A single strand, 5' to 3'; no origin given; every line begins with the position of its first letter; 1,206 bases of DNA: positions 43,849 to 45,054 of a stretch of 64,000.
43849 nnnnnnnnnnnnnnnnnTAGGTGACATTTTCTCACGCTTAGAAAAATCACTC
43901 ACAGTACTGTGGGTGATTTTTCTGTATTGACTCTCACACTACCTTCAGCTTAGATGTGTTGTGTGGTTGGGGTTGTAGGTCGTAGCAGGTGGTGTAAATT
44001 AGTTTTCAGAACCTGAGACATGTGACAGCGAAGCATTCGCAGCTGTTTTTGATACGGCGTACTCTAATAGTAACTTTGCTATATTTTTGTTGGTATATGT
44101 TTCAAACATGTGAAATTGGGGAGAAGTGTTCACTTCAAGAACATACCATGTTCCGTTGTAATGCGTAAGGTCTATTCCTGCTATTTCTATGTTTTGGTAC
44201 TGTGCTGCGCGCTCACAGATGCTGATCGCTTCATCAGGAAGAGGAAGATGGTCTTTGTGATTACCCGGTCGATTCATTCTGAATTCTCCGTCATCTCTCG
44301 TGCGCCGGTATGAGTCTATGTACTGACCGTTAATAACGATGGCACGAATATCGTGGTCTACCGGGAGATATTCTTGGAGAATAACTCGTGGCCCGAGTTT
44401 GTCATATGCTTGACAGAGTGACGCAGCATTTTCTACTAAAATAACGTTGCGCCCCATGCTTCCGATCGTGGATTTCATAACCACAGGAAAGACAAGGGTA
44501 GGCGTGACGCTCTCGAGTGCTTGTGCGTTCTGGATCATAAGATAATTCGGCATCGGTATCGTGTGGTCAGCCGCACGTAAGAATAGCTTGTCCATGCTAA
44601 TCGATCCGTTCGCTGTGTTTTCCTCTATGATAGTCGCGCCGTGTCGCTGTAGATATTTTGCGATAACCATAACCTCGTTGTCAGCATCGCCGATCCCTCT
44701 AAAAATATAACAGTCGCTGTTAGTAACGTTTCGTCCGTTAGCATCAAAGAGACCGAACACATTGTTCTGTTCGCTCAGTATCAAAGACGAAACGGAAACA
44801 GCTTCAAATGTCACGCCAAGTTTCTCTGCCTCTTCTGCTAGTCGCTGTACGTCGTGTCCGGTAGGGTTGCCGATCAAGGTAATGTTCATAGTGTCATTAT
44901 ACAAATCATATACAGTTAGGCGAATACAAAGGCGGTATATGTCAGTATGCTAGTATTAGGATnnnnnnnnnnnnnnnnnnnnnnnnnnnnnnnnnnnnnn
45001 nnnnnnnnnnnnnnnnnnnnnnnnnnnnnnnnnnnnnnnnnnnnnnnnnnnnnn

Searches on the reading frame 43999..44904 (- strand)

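Call 32: search_protein_families(library=pfam, proteins=[window:43999-44904:-], max_evalue=0.00001)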
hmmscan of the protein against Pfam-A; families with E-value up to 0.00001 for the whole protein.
window:43999-44904:- (301 aa): 2 families
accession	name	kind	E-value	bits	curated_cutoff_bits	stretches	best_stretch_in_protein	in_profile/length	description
PF08443.16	RimK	-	1.9e-30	106.3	21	1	112-282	12-187/188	RimK-like ATP-grasp domain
PF02222.28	ATP-grasp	-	1.3e-06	28.6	27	1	111-192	3-88/179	ATP-grasp domain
